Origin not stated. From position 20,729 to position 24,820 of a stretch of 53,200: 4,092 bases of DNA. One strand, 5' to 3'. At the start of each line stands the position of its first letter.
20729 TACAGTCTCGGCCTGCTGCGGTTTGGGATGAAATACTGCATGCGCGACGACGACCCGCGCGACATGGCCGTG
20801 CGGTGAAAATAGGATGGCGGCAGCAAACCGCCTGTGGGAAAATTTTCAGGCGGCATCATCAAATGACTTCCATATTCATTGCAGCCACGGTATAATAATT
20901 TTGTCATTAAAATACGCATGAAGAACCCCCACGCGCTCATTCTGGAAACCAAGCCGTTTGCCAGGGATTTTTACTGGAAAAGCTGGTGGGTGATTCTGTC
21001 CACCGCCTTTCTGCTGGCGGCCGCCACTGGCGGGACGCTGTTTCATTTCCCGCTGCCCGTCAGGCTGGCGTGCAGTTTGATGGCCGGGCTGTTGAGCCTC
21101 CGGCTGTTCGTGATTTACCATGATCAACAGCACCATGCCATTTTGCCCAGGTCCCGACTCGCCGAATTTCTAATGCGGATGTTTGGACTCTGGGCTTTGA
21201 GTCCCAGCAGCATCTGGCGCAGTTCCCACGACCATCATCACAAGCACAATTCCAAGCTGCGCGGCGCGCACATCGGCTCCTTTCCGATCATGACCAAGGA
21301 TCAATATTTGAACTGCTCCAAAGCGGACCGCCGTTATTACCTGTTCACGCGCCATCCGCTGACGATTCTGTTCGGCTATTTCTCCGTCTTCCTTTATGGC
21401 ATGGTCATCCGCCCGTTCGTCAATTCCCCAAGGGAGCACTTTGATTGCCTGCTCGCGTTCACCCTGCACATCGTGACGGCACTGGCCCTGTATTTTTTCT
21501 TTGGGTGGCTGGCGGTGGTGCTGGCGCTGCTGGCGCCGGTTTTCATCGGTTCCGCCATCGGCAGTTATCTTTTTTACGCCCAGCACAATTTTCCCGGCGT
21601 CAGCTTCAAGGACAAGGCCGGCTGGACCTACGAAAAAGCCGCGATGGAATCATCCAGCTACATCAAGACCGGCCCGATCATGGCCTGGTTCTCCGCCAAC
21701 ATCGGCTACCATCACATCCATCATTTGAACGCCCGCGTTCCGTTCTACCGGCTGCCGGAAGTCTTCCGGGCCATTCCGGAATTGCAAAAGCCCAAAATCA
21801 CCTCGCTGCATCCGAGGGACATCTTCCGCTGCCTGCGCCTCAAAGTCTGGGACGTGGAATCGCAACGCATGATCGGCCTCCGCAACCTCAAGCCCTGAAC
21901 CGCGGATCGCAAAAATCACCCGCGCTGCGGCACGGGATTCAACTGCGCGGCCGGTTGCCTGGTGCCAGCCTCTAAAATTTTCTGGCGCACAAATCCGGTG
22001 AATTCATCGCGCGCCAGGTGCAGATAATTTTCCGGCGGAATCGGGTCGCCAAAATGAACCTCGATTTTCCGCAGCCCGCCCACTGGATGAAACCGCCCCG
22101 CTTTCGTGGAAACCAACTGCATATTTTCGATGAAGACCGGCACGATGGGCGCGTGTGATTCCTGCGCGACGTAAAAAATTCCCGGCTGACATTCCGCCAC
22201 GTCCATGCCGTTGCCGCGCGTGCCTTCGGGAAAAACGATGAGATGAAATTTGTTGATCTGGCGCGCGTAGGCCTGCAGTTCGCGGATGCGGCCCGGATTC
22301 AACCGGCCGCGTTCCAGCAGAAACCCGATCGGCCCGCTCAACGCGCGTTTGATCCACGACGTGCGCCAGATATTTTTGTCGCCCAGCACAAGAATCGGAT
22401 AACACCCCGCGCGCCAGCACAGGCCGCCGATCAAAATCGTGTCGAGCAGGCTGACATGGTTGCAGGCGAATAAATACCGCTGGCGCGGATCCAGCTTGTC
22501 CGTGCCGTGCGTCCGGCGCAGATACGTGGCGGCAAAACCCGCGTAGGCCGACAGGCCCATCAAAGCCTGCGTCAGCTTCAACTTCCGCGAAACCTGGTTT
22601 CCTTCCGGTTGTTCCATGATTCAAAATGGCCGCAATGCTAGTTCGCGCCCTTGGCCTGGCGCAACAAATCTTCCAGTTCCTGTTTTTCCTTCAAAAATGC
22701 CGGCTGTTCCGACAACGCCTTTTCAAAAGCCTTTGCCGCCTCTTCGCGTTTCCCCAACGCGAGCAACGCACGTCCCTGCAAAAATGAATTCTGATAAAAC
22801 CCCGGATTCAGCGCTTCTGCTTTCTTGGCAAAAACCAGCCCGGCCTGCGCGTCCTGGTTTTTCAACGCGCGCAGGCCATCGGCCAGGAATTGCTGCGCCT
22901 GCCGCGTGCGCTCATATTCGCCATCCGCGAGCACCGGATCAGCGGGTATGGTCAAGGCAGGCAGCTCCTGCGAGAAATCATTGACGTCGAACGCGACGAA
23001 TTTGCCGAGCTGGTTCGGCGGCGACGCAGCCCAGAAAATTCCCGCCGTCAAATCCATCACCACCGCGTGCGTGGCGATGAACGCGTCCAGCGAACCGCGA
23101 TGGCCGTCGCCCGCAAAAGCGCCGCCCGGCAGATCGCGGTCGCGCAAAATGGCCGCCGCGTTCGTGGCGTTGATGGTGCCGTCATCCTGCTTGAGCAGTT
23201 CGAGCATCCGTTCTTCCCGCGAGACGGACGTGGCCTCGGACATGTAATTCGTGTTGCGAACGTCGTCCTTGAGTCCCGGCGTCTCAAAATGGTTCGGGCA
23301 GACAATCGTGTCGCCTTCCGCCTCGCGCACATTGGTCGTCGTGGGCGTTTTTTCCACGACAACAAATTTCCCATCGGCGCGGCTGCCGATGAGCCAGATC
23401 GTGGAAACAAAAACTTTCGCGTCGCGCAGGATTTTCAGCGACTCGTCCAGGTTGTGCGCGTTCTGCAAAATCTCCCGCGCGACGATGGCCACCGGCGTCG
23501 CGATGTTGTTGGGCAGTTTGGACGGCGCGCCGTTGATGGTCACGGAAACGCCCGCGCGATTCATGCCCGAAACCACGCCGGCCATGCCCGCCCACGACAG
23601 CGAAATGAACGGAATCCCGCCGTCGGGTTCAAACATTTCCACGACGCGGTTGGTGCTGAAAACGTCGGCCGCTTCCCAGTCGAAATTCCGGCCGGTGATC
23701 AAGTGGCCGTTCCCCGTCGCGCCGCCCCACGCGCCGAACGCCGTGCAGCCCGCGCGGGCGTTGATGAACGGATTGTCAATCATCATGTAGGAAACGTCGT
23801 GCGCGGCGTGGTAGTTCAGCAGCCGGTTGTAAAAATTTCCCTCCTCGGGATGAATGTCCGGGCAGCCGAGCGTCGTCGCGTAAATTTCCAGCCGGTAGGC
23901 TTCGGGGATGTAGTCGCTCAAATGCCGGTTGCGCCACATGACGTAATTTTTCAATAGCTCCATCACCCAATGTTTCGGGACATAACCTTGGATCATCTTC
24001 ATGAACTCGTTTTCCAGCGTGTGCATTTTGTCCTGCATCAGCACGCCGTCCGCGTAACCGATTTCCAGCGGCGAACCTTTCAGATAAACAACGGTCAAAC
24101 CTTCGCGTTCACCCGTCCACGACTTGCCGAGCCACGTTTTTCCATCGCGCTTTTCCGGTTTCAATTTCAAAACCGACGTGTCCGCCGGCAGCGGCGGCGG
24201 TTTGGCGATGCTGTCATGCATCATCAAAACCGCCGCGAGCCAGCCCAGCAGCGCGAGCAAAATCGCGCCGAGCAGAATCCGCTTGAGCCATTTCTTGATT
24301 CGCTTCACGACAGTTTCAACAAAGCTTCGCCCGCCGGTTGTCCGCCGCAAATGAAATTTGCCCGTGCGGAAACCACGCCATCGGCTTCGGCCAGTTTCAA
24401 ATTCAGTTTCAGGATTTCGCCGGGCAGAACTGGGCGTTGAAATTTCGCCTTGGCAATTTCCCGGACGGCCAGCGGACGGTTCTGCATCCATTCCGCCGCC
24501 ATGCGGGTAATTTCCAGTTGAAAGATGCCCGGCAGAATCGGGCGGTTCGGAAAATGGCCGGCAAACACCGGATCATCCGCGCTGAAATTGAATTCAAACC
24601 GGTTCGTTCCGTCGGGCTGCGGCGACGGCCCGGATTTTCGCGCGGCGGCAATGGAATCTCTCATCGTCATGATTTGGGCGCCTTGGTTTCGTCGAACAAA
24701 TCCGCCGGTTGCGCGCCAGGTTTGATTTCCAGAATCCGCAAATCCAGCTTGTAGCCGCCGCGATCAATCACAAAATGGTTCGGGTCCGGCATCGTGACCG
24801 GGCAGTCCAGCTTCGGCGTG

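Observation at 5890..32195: About 26-kb convergent two-operon lipid/pigment gene cluster: APE-like type II FAS core elaborated with halogenases, HxxxD acyltransferases, desaturase, deacetylase and a C45 Ntn-hydrolase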

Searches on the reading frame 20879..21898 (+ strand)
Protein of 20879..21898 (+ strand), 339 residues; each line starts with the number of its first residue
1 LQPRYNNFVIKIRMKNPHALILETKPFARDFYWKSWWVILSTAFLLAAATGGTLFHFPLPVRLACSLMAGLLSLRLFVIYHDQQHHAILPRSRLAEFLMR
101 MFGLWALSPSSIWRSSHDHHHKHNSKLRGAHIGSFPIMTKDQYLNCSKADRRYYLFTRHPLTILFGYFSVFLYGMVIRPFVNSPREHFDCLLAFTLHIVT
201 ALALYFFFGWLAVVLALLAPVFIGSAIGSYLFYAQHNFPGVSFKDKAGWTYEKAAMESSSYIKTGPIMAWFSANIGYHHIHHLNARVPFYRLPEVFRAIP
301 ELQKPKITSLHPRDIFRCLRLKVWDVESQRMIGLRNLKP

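Call 3: search_protein_families(library=pfam, proteins=[window:20879-21898:+], max_evalue=0.01)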
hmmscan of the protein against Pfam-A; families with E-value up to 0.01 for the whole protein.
window:20879-21898:+ (339 aa): 1 family
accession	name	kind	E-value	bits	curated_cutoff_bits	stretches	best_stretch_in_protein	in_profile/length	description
PF00487.30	FA_desaturase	-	4.3e-29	102.5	29.7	1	61-303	5-242/253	Fatty acid desaturase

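Call 6: search_protein_families(library=ncbifam, proteins=[window:20879-21898:+], max_evalue=0.01)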
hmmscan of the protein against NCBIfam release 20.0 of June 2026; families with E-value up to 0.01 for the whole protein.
window:20879-21898:+ (339 aa): 2 families
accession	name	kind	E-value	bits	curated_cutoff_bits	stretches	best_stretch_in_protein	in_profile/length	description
NF052548.1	FAdesatDesABac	equivalog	1.2e-48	165.9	500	1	26-336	16-327/328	Delta(5) desaturase DesA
NF045690.1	BCarotKetCrtW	equivalog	0.0022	17.3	350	0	274-298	228-252/257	beta-carotene ketolase CrtW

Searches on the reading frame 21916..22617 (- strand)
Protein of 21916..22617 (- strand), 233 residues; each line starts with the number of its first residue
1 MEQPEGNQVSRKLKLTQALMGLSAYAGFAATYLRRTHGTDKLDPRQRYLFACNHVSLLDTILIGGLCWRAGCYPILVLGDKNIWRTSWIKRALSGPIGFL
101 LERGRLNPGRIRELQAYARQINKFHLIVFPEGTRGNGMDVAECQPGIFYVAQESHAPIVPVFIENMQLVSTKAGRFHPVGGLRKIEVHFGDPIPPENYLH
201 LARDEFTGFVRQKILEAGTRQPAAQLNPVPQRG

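Call 4: search_protein_families(library=pfam, proteins=[window:21916-22617:-], max_evalue=0.01)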
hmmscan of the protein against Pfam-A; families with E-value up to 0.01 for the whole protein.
window:21916-22617:- (233 aa): 1 family
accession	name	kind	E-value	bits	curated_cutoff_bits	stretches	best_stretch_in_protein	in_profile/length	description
PF01553.26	Acyltransferase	-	1.3e-15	57.9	23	1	35-163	3-131/132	Acyltransferase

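Call 7: search_protein_families(library=ncbifam, proteins=[window:21916-22617:-], max_evalue=0.01)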
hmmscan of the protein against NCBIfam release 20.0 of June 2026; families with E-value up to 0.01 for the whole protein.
window:21916-22617:- (233 aa): 5 families
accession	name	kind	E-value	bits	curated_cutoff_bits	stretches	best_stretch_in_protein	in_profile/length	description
TIGR00530.1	AGP_acyltrn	subfamily_domain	7.4e-15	54.9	102.95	1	39-163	9-129/130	1-acylglycerol-3-phosphate O-acyltransferase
NF006386.0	PRK08633.1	equivalog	3.9e-08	31.5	1221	1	14-203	409-596/1147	acyl-[ACP]--phospholipid O-acyltransferase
NF005291.0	PRK06814.1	equivalog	3.8e-06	25.1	1349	1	28-168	435-568/1140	acyl-[ACP]--phospholipid O-acyltransferase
NF005959.0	PRK08043.1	equivalog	7.3e-06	24.5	886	1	32-169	14-143/719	bifunctional acyl-ACP--phospholipid O-acyltransferase/long-chain-fatty-acid--ACP ligase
NF011593.0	PRK15018.1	equivalog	0.0081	15.9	501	0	123-166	139-182/245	1-acylglycerol-3-phosphate O-acyltransferase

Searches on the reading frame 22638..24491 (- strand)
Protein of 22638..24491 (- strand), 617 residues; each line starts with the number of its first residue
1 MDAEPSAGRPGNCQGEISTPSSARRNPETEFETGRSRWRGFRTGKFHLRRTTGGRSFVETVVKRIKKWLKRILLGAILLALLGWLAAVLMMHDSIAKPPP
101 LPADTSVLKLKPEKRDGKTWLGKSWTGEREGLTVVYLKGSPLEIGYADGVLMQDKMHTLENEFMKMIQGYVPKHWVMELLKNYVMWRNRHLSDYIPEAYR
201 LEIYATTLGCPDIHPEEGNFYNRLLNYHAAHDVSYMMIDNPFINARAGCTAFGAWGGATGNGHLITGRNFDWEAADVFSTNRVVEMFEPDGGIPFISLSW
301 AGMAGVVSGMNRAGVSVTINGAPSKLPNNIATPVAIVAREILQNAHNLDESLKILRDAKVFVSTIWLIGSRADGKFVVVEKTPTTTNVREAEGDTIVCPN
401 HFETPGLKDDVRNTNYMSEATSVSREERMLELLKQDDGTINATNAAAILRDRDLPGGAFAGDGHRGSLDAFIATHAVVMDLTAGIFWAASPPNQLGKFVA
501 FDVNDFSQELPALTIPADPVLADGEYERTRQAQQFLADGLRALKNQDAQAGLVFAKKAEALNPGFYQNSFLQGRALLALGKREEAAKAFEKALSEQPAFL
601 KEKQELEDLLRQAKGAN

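Call 4: search_protein_families(library=pfam, proteins=[window:22638-24491:-], max_evalue=0.01)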
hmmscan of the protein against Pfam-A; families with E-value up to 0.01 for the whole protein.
window:22638-24491:- (617 aa): 5 families
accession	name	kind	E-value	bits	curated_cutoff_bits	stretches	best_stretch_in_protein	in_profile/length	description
PF03417.21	AAT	-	1.3e-21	77.8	23.2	1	260-453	4-185/225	Acyl-coenzyme A:6-aminopenicillanic acid acyl-transferase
PF07719.23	TPR_2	-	0.00014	22.2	27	1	570-597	5-32/34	Tetratricopeptide repeat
PF13181.12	TPR_8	-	0.0013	19.1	25.7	1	570-598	5-33/34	Tetratricopeptide repeat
PF23300.3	HEAT_Nup120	-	0.0056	17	29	1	569-610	29-72/170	Nucleoporin Nup120, HEAT repeats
PF00515.34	TPR_1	-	0.0062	16.7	27.8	0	573-597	8-32/34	Tetratricopeptide repeat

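Call 7: search_protein_families(library=ncbifam, proteins=[window:22638-24308:-], max_evalue=0.01)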
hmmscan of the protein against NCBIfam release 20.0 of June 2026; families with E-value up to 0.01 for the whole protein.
window:22638-24308:- (556 aa): 2 families
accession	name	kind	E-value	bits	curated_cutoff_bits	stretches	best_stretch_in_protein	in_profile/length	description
NF040521.1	C45_proenzyme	subfamily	6.4e-58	196.6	85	1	77-423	1-311/313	C45 family autoproteolytic acyltransferase/hydrolase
TIGR02917.1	PEP_TPR_lipo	equivalog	0.0074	14.2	312.2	1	479-552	439-512/899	XrtA/PEP-CTERM system TPR-repeat protein PrsT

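Call 29: search_solved_structures(query=window:22638-24308:-, max_evalue=0.01)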
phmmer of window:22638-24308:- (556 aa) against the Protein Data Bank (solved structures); distinct sequences matched with E-value up to 0.01: 0.

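Call 34: find_homologous_proteins(query=window:22638-24308:-, max_evalue=0.001)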
Query window:22638-24308:- (556 aa): 3538 proteins with E <= 0.001 among 8000 candidates; the best 120 are listed.
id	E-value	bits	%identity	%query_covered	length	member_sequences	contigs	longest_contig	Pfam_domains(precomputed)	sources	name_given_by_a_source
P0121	0.0e+0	1275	100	100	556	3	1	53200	PF03417.22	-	-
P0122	0.0e+0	1171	92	100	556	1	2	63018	PF03417.22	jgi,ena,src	-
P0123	0.0e+0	1093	85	100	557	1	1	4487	PF03417.22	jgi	jgi:hypothetical protein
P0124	0.0e+0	1091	86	100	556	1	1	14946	PF03417.22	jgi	jgi:Acyl-coenzyme A:6-aminopenicillanic acid acyl-transferase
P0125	0.0e+0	1071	84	100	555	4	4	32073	PF03417.22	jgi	jgi:hypothetical protein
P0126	0.0e+0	1061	83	99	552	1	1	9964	PF03417.22,PF13432.13,PF07719.24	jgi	jgi:predicted choloylglycine hydrolase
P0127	0.0e+0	1055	83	100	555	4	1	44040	PF03417.22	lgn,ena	-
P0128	0.0e+0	1041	83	98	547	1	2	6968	PF03417.22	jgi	jgi:hypothetical protein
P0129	0.0e+0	1040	81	100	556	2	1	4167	PF03417.22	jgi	jgi:predicted choloylglycine hydrolase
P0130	0.0e+0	1040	80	99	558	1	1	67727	PF03417.22,PF21033.5,PF07719.24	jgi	jgi:isopenicillin-N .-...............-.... protein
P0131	0.0e+0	1036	80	99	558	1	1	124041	PF03417.22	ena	-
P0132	0.0e+0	1035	81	100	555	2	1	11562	PF03417.22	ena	-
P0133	0.0e+0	1031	81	100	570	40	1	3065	PF03417.22,PF07719.24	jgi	-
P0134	0.0e+0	1029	80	100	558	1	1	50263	PF03417.22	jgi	jgi:isopenicillin-N N-acyltransferase like protein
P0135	0.0e+0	1028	81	100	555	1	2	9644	PF03417.22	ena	-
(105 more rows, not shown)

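Call 35: find_encoding_contigs(protein=P0122, flank=10000, max_places=3)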
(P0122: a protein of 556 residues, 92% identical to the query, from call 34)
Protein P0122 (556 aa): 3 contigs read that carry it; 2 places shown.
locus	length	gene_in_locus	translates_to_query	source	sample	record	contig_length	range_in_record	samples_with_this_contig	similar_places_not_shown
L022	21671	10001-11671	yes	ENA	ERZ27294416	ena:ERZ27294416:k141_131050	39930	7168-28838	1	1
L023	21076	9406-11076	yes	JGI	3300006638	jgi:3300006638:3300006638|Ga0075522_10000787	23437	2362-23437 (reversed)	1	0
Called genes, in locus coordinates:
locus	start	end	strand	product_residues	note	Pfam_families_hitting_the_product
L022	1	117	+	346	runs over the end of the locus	PF13310:Virulence_RhuM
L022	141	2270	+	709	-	PF04851:ResIII, PF00270:DEAD, PF00271:Helicase_C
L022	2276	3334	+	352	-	PF02481:DNA_processg_A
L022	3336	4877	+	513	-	PF00171:Aldedh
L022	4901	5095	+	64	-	PF11381:DUF3185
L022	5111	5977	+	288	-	PF00171:Aldedh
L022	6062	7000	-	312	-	PF02729:OTCace_N, PF00185:OTCace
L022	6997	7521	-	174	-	PF00156:Pribosyltran, PF14681:UPRTase (weak)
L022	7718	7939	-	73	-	-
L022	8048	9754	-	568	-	PF00009:GTP_EFTU, PF01926:MMR_HSR1, PF22042:EF-G_D2, PF03144:GTP_EFTU_D2, PF16658:RF3_C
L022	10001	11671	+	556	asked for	PF03417:AAT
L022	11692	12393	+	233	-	PF01553:Acyltransferase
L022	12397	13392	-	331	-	PF00487:FA_desaturase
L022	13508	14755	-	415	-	PF01494:FAD_binding_3 (weak), PF04820:Trp_halogenase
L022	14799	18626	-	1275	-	PF03176:MMPL, PF01553:Acyltransferase, PF00891:Methyltransf_2, PF05175:MTS (weak), PF08241:Methyltransf_11, PF08242:Methyltransf_12, PF13649:Methyltransf_25, PF13847:Methyltransf_31, +1 more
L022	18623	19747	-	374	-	PF00535:Glycos_transf_2, PF09835:DUF2062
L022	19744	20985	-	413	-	PF00501:AMP-binding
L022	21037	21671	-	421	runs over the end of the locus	-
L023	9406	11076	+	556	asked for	PF03417:AAT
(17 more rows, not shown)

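Call 38: find_related_loci(query=window:22638-24308:-, collection=metagenome_contigs, flank=10000)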
Query window:22638-24308:- (556 aa) in metagenome_contigs; peptide patterns used: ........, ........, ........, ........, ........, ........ (x = any residue, [..] = any of these).
320 stretches matched a pattern; 25 encode a relative of the query (tblastn E <= 1e-3); 24 distinct loci.
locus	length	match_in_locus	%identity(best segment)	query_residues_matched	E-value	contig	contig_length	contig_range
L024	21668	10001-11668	92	1-556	0e+0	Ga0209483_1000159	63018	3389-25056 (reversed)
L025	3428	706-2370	84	1-556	0e+0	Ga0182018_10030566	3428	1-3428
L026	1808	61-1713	68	5-556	0e+0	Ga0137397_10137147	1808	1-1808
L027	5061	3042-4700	69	2-554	0e+0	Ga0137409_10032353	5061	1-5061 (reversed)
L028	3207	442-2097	66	4-556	0e+0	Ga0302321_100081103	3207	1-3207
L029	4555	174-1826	64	2-553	0e+0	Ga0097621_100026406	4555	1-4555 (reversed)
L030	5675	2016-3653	67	8-554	0e+0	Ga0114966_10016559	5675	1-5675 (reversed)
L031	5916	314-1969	67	2-554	0e+0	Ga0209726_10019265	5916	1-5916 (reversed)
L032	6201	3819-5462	66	2-550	0e+0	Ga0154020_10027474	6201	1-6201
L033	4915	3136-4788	66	3-554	0e+0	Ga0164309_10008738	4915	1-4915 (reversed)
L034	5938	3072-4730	62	2-555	0e+0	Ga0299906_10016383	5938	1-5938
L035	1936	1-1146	90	175-556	0e+0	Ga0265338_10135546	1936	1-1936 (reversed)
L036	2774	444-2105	63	2-556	0e+0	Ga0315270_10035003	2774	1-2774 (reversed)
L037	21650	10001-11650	83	1-551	0e+0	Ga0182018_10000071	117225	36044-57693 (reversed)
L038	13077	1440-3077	67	8-554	0e+0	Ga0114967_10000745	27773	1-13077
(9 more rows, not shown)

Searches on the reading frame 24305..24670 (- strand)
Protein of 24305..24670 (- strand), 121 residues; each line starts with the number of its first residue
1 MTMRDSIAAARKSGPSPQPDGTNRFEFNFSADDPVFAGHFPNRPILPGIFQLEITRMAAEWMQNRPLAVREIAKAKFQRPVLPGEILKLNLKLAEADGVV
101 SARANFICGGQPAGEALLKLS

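Call 4: search_protein_families(library=pfam, proteins=[window:24305-24670:-], max_evalue=0.01)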
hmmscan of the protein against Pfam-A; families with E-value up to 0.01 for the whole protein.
window:24305-24670:- (121 aa): 4 families
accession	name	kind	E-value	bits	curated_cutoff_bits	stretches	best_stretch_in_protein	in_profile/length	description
PF07977.19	FabA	-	2.7e-08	34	23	1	21-110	25-131/138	FabA-like domain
PF22818.2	ApeI-like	-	1.3e-07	32.4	28.5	1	31-102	24-95/119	ApeI dehydratase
PF21089.3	PKS_DH_N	-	0.002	18.4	27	1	20-97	13-92/103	Polyketide synthase dehydratase domain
PF01575.25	MaoC_dehydratas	-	0.0029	17.6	27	1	39-95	47-103/123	MaoC like domain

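Call 7: search_protein_families(library=ncbifam, proteins=[window:24305-24670:-], max_evalue=0.01)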
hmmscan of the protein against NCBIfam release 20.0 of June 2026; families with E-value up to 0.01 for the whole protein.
window:24305-24670:- (121 aa): 4 families
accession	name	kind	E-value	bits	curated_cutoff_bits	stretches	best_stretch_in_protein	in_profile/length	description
NF000582.1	PRK00006.1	equivalog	2.2e-12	47.1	113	1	28-116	35-131/137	3-hydroxyacyl-ACP dehydratase FabZ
TIGR01750.1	fabZ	equivalog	3.2e-12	46.5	155.15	1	28-100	36-118/141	3-hydroxyacyl-ACP dehydratase FabZ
NF009667.0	PRK13188.1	equivalog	1.3e-10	40.6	465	1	28-118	355-455/464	bifunctional UDP-3-O-[3-hydroxymyristoyl] N-acetylglucosamine deacetylase/3-hydroxyacyl-ACP dehydratase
NF058663.1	cispen_cyc_AmcE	equivalog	0.00087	19.4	140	1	27-95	38-114/153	cispentacin biosynthesis cyclizing decarboxylase AmcE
